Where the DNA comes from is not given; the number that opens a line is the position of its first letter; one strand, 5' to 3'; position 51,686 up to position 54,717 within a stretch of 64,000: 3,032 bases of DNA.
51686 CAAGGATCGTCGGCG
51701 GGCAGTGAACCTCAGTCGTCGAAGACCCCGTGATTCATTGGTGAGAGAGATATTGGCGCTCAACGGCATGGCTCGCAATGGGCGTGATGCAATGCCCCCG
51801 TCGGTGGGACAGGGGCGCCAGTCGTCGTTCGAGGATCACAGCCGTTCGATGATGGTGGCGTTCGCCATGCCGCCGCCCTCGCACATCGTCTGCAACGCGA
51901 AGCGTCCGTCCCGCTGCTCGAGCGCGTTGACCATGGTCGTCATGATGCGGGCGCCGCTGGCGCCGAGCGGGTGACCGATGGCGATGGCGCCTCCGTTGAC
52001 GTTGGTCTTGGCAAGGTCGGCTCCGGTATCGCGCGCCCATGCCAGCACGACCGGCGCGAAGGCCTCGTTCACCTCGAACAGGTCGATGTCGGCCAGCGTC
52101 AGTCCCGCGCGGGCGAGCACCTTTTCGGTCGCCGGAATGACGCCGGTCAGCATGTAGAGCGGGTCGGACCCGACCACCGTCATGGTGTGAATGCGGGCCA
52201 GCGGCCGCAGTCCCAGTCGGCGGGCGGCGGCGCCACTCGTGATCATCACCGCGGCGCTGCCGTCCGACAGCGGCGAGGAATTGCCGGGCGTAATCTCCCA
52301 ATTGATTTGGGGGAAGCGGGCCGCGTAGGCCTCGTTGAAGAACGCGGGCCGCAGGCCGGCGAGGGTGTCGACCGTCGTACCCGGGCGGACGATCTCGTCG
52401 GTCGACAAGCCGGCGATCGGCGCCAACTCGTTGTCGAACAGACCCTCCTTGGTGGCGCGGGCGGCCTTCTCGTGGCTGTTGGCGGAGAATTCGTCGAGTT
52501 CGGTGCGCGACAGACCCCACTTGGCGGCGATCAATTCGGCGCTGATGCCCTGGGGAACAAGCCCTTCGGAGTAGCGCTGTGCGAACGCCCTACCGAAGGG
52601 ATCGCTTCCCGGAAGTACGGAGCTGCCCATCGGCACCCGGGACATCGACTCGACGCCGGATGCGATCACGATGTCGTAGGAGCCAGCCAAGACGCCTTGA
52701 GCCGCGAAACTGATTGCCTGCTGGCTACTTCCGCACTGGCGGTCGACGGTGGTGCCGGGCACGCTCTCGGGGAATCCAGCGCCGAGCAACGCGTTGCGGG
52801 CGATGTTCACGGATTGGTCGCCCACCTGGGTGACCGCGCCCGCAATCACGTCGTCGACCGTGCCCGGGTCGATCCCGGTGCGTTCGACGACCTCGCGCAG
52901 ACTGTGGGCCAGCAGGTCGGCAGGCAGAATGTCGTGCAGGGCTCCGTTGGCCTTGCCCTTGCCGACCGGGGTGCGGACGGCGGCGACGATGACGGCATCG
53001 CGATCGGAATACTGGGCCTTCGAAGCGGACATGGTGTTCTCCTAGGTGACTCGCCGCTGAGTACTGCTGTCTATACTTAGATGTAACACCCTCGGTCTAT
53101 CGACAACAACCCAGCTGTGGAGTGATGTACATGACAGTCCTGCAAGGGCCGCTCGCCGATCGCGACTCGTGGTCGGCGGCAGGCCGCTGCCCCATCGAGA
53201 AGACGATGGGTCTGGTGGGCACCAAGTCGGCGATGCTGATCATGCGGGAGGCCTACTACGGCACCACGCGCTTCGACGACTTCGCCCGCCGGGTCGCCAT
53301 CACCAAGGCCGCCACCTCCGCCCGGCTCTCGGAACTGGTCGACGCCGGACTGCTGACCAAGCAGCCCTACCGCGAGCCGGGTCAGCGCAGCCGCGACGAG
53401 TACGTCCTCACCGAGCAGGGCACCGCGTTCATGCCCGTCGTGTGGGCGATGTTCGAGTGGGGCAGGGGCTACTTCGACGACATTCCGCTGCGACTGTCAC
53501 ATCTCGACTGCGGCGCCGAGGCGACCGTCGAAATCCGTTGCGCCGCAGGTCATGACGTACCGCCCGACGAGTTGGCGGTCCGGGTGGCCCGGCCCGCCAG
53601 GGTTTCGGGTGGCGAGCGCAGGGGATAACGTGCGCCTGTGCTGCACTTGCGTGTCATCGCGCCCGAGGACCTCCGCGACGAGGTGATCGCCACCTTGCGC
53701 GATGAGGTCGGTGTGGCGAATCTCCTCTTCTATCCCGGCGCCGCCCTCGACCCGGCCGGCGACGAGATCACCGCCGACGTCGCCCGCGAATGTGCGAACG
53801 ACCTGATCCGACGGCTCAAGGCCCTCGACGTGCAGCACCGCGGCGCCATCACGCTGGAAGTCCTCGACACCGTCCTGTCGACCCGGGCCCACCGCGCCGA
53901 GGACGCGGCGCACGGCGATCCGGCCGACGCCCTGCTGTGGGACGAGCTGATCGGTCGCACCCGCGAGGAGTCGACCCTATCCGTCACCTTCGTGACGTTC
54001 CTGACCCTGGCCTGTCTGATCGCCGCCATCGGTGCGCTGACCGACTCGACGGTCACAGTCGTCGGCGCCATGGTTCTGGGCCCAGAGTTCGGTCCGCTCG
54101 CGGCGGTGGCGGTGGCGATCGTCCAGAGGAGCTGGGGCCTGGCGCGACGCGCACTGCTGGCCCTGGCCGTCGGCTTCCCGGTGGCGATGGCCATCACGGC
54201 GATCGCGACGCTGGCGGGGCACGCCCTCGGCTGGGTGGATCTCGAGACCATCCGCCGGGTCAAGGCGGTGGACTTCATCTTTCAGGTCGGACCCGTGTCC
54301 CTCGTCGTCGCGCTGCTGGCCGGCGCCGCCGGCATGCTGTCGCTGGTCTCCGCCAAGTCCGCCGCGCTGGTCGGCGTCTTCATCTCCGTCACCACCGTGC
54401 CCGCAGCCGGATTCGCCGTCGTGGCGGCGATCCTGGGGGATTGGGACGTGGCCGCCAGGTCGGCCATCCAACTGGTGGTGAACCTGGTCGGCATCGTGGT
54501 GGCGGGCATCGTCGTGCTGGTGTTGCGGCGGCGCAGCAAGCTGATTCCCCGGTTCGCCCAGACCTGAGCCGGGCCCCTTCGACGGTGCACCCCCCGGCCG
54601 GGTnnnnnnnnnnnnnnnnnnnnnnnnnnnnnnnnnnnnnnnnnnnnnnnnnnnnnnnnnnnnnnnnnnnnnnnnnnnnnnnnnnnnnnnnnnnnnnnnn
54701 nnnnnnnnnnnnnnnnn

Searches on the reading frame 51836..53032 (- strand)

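Call 16: search_protein_families(library=pfam, proteins=[window:51836-53032:-], max_evalue=0.001)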
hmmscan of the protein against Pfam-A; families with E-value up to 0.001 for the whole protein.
window:51836-53032:- (398 aa): 3 families
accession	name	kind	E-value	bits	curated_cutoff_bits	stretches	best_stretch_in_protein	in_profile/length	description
PF00108.29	Thiolase_N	-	3.9e-60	203.8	26.4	1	14-266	2-258/260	Thiolase, N-terminal domain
PF02803.24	Thiolase_C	-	1.4e-45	154.3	27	1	276-397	2-123/123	Thiolase, C-terminal domain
PF22691.2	Thiolase_C_1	-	4.6e-05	23.6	28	0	290-337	12-59/144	Thiolase C-terminal domain-like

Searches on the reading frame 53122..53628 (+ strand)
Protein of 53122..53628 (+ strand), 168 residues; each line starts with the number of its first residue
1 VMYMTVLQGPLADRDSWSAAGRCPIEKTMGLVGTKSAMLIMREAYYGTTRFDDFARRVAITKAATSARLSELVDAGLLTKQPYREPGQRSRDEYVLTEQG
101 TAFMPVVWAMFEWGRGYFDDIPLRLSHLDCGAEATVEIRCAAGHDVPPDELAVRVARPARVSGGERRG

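Call 16: search_protein_families(library=pfam, proteins=[window:53122-53628:+], max_evalue=0.001)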
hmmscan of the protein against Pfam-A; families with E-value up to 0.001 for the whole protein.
window:53122-53628:+ (168 aa): 1 family
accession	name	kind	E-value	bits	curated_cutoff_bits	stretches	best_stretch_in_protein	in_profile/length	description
PF01638.23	HxlR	-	2e-14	53.7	20.8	1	31-119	1-88/91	HxlR-like helix-turn-helix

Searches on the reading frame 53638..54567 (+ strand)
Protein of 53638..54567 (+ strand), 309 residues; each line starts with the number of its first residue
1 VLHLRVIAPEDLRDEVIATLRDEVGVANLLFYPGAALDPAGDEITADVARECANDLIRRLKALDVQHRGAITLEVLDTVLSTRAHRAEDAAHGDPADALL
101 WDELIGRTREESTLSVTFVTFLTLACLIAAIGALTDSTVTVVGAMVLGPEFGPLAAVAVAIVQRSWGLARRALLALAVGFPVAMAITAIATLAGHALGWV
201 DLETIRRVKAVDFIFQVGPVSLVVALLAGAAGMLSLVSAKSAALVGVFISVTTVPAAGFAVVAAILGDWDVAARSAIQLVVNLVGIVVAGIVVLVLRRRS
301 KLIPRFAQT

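Call 16: search_protein_families(library=pfam, proteins=[window:53638-54567:+], max_evalue=0.001)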
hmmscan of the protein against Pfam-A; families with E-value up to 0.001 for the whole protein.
window:53638-54567:+ (309 aa): 1 family
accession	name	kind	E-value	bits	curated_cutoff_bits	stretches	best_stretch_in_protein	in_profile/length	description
PF04087.19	DUF389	-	4.1e-29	101.8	23.9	1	145-288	1-137/137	Domain of unknown function (DUF389)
